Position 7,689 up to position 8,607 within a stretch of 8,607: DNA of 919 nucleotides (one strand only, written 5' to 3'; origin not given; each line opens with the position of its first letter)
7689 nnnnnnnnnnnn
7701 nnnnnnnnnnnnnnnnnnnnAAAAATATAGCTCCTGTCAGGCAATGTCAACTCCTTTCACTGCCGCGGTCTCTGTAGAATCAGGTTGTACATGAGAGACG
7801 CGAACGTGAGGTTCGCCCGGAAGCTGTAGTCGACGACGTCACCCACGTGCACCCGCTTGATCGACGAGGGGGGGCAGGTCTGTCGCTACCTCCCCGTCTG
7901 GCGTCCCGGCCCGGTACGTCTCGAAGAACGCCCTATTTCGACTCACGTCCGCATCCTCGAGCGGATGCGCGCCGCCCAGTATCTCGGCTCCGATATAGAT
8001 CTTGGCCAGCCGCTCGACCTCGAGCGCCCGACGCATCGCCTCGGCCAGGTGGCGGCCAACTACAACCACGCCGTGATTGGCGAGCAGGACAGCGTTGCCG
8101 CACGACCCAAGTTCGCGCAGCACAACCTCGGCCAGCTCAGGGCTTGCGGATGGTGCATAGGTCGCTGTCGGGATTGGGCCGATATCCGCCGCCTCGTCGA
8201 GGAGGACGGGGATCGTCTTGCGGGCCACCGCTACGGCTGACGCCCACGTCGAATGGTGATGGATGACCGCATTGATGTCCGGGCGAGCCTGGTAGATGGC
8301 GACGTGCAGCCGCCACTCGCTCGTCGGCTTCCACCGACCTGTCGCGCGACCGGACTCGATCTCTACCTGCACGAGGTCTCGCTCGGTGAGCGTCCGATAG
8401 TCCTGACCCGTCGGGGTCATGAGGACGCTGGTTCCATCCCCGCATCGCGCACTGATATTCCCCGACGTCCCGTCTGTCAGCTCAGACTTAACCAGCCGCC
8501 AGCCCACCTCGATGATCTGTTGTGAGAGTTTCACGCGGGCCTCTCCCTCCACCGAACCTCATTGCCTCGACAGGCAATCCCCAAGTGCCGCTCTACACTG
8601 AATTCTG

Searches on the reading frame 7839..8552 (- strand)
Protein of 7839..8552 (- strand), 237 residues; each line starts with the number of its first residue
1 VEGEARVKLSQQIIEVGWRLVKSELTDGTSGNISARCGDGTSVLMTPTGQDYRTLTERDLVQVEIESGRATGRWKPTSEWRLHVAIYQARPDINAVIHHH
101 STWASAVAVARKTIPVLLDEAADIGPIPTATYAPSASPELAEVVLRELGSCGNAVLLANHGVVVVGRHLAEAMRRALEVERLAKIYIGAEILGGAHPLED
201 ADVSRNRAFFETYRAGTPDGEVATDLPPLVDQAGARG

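Call 6: search_protein_families(library=pfam, proteins=[window:7839-8552:-], max_evalue=0.01)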
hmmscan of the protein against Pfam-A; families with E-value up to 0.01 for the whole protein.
window:7839-8552:- (237 aa): 1 family
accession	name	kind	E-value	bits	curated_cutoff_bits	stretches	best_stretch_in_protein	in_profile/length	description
PF00596.27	Aldolase_II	-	5.2e-51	173.6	22.2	1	11-187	1-183/183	Class II Aldolase and Adducin N-terminal domain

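Call 7: search_protein_families(library=ncbifam, proteins=[window:7839-8552:-], max_evalue=0.01)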
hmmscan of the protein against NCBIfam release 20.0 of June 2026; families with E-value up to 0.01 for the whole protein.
window:7839-8552:- (237 aa): 28 families (the best 25 are shown)
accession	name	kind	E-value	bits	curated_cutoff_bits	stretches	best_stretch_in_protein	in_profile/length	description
NF005123.0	PRK06557.1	subfamily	3.5e-40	138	251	1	8-209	11-215/223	L-ribulose-5-phosphate 4-epimerase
NF005984.0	PRK08087.1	subfamily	3.8e-40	137.9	264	1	6-205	3-201/215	L-fuculose-phosphate aldolase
NF053831.1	RU1PAldHalo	equivalog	1.3e-39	135.9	300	1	23-213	17-206/208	ribulose-1-phosphate aldolase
NF004527.0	PRK05874.1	equivalog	2.2e-37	128.7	308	1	18-213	16-212/218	L-fuculose-phosphate aldolase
TIGR01086.1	fucA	equivalog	4.6e-37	127.8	400.25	1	6-197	2-191/214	L-fuculose-phosphate aldolase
NF005302.0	PRK06833.1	equivalog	7.2e-37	126.9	264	1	10-213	7-210/214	L-fuculose-phosphate aldolase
NF043034.1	OxoTetrPhDc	equivalog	7.7e-32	110.7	250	1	8-188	4-187/205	3-oxo-tetronate 4-phosphate decarboxylase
NF006208.0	PRK08333.1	equivalog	1e-28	100.3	267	1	14-187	10-181/189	aldolase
NF040649.1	FucA_Meth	equivalog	1.4e-26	93.5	250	1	11-185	4-172/179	L-fuculose phosphate aldolase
NF006413.0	PRK08660.1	equivalog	1.3e-23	83.8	203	1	10-190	3-178/184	aldolase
NF006047.0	PRK08193.1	subfamily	3.4e-23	82.4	257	1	8-128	4-126/231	L-ribulose-5-phosphate 4-epimerase AraD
NF004979.0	PRK06357.1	equivalog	3.9e-22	78.7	216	1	15-194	12-203/221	hypothetical protein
TIGR03328.1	salvage_mtnB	equivalog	3e-21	75.8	137.05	1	13-107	1-95/194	methylthioribulose 1-phosphate dehydratase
NF009003.0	PRK12348.1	subfamily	1.4e-20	74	331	1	8-188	3-195/228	L-ribulose-5-phosphate 4-epimerase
NF006672.0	PRK09220.1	equivalog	2.1e-20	73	226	1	8-113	10-114/209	methylthioribulose 1-phosphate dehydratase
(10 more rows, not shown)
